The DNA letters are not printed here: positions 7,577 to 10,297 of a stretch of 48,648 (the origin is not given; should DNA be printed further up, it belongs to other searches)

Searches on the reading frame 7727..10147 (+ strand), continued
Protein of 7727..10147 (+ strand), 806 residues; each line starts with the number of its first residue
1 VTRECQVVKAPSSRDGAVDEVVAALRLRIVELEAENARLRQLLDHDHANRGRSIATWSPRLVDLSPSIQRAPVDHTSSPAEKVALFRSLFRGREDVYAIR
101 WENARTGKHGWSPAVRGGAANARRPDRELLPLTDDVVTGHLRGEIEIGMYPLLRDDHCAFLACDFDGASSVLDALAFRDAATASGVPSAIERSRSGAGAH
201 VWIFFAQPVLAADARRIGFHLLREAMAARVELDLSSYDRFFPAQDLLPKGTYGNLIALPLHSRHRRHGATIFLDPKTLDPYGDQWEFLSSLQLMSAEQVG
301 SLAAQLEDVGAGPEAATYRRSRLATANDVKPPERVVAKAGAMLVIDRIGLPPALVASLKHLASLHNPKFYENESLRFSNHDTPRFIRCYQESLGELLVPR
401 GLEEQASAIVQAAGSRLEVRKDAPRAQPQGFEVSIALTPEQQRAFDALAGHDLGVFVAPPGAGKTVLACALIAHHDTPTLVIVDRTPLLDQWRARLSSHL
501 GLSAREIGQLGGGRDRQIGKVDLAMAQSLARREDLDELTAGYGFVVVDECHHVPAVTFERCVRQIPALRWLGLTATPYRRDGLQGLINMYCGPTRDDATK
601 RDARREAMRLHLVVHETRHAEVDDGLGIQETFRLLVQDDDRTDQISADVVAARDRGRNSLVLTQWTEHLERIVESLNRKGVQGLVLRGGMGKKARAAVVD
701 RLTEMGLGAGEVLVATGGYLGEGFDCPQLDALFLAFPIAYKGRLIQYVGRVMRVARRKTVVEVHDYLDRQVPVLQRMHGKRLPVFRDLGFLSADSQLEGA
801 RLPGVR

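Call 88: fold_search(model_id=the predicted structure, library=pdb)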
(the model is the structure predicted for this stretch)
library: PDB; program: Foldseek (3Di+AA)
matches with E <= 10: 1548; with E <= 0.001: 785
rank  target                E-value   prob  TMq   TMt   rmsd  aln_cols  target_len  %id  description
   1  8ebs_A                1.9e-18  1.00  0.42  0.53  17.9       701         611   14  Initial DNA-lesion (Cy5) binding by XPC and TFIIH (released 2023-04-19)
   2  5tnu_A                4.2e-18  1.00  0.25  0.43  20.6       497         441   16  S. tokodaii XPB II crystal structure at 3.0 Angstrom resolution (released 2017-11-01)
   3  6p4o_A                4.4e-18  1.00  0.29  0.45  10.1       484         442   17  Complex of XPB helicase with Bax1 endonuclease from Sulfurisphaera tokodaii at 3.15 Angstroms resolution (released 2020-06-03)
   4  7zsa_7                4.7e-18  1.00  0.42  0.54   7.2       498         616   15  Yeast RNA polymerase II transcription pre-initiation complex with the +1 nucleosome and NTP (complex B) (released 2022-11-16)
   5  2oca                  5.5e-18  1.00  0.25  0.39  18.8       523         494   16  The crystal structure of T4 UvsW (released 2007-10-16)
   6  6p4w_A                7.3e-18  1.00  0.30  0.46   8.7       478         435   16  XPB helicase in a complex with truncated Bax1 from Sulfurisphaera tokodaii at 2.96 Angstrom resolution (released 2020-06-03)
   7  6p4o_C                8.1e-18  1.00  0.28  0.45  10.6       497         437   17  Complex of XPB helicase with Bax1 endonuclease from Sulfurisphaera tokodaii at 3.15 Angstroms resolution (released 2020-06-03)
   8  9a88_A                9.6e-18  1.00  0.42  0.51  10.4       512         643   16  Structure of the pre-incision complex in nucleotide excision repair   (released 2024-10-09)
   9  6p4o_E                9.6e-18  1.00  0.28  0.44  10.4       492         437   17  Complex of XPB helicase with Bax1 endonuclease from Sulfurisphaera tokodaii at 3.15 Angstroms resolution (released 2020-06-03)
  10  8ebv_A                1.1e-17  1.00  0.42  0.53  17.5       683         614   14  Initial DNA-lesion (AP) binding by XPC and TFIIH complex 1 (released 2023-04-19)
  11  7egb_6                2.6e-17  1.00  0.40  0.51  16.7       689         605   14  TFIID-based holo PIC on SCP promoter (released 2021-05-05)
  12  7o4l_7                4.7e-17  1.00  0.40  0.51  13.4       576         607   14  Yeast TFIIH in the expanded state within the pre-initiation complex (released 2021-06-16)
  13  7o4i_7                5.2e-17  1.00  0.41  0.51   7.5       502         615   16  Yeast RNA polymerase II transcription pre-initiation complex with initial transcription bubble (released 2021-06-16)
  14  6p66_C                2.2e-16  1.00  0.23  0.37  20.2       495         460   17  The crystal structure of the XPB complex with Bax1 from Archaeoglobus fulgidus at 3.0 Angstrom resolution (released 2020-06-17)
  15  8ebt_A                2.3e-16  1.00  0.40  0.52   7.4       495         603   16  XPA repositioning Core7 of TFIIH relative to XPC-DNA lesion (Cy5) (released 2023-04-19)
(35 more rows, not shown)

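Call 91: get_annotated_region(hit=H29, flank=5000)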
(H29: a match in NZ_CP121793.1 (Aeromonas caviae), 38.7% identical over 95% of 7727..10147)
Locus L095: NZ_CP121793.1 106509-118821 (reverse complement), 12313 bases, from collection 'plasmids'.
description: Aeromonas caviae strain FIONA 16800 plasmid unnamed1, complete sequence
organism: Aeromonas caviae (NCBI taxid 648)
taxonomy: Bacteria; Pseudomonadota; Gammaproteobacteria; Aeromonadales; Aeromonadaceae; Aeromonas; Aeromonas caviae
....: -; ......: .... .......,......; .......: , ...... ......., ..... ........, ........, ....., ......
typing (MOB-suite, as given by PLSDB): conjugative; replicon rep_cluster_71,rep_cluster_71; relaxase MOBH,MOBH; mating-pair formation MPF_F
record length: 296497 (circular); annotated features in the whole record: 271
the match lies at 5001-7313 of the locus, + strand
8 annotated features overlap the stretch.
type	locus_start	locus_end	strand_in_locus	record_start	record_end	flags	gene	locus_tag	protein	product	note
CDS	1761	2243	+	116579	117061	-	-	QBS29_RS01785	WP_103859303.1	Mov34/MPN/PAD-1 family protein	-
CDS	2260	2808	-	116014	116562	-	-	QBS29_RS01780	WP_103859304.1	3'-5' exonuclease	-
CDS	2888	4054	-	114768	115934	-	-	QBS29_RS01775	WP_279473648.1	hypothetical protein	-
CDS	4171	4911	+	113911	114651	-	-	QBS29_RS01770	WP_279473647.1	NYN domain-containing protein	-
CDS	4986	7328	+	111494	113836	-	-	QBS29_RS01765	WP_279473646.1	DEAD/DEAH box helicase family protein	-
CDS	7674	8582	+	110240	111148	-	-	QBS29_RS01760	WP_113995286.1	WYL domain-containing protein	-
CDS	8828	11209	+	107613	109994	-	-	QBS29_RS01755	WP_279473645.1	class I SAM-dependent DNA methyltransferase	-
CDS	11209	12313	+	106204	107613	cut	-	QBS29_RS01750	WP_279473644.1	restriction endonuclease subunit S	-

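Call 92: get_annotated_region(hit=H12, flank=5000)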
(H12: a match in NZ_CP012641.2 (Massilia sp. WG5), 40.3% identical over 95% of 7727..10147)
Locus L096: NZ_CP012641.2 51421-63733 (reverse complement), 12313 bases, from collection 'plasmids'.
description: Massilia sp. WG5 plasmid unnamed 1, complete sequence
organism: Massilia sp. WG5 (NCBI taxid 1707785)
taxonomy: Bacteria; Pseudomonadota; Betaproteobacteria; Burkholderiales; Oxalobacteraceae; Massilia; Massilia sp. WG5
host: -; source: cell culture,soil; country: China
typing (MOB-suite, as given by PLSDB): mobilizable; relaxase MOBF
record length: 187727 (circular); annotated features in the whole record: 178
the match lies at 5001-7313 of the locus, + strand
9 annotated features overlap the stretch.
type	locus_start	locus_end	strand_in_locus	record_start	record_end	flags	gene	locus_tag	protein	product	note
CDS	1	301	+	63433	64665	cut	-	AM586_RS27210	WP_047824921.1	Gfo/Idh/MocA family oxidoreductase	-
CDS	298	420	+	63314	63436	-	-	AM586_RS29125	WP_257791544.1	hypothetical protein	-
CDS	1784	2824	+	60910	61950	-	-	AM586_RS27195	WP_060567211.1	IS110 family transposase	-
CDS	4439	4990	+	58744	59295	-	-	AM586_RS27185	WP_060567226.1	hypothetical protein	-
CDS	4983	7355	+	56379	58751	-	-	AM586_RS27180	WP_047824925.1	DEAD/DEAH box helicase family protein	-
CDS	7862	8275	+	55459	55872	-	-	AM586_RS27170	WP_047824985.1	type II toxin-antitoxin system RelE/ParE family toxin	-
CDS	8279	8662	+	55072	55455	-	-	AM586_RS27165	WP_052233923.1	addiction module antidote protein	-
CDS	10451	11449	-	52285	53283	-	-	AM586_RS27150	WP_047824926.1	dihydrodipicolinate synthase family protein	-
CDS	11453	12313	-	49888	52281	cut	-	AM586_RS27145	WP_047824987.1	MMPL family transporter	-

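Call 93: get_annotated_region(hit=H24, flank=5000)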
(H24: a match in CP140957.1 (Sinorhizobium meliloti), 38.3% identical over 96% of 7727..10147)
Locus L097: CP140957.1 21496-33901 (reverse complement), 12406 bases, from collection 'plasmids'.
description: Sinorhizobium meliloti strain ml47 plasmid pMl1, complete sequence
organism: Sinorhizobium meliloti (NCBI taxid 382)
taxonomy: Bacteria; Pseudomonadota; Alphaproteobacteria; Hyphomicrobiales; Rhizobiaceae; Sinorhizobium; Sinorhizobium meliloti
host: -; source: Medicago lupulina,whole organism; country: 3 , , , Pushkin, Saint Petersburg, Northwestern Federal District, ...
typing (MOB-suite, as given by PLSDB): conjugative; replicon rep_cluster_471; relaxase MOBQ; mating-pair formation MPF_T
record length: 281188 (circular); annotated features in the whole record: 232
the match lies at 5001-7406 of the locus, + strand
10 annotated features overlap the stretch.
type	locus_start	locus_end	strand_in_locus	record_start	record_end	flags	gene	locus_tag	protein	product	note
CDS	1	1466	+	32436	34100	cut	-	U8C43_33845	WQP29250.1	type IV secretory system conjugative DNA transfer family protein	-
CDS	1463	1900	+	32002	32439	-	-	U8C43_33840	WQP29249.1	hypothetical protein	-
CDS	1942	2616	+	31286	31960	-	-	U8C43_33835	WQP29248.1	SDR family NAD(P)-dependent oxidoreductase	-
CDS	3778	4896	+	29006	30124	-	-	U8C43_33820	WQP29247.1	TniQ family protein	-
CDS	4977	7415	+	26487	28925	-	-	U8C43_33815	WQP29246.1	DEAD/DEAH box helicase family protein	-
CDS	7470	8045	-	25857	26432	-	-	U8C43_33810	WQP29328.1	SMC-Scp complex subunit ScpB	-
CDS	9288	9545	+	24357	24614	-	-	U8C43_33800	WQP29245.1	type II toxin-antitoxin system VapB family antitoxin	-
CDS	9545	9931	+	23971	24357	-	-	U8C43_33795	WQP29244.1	type II toxin-antitoxin system VapC family toxin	-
CDS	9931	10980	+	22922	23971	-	-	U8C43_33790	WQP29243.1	site-specific integrase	-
CDS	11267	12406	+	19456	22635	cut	-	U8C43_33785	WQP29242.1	DEAD/DEAH box helicase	-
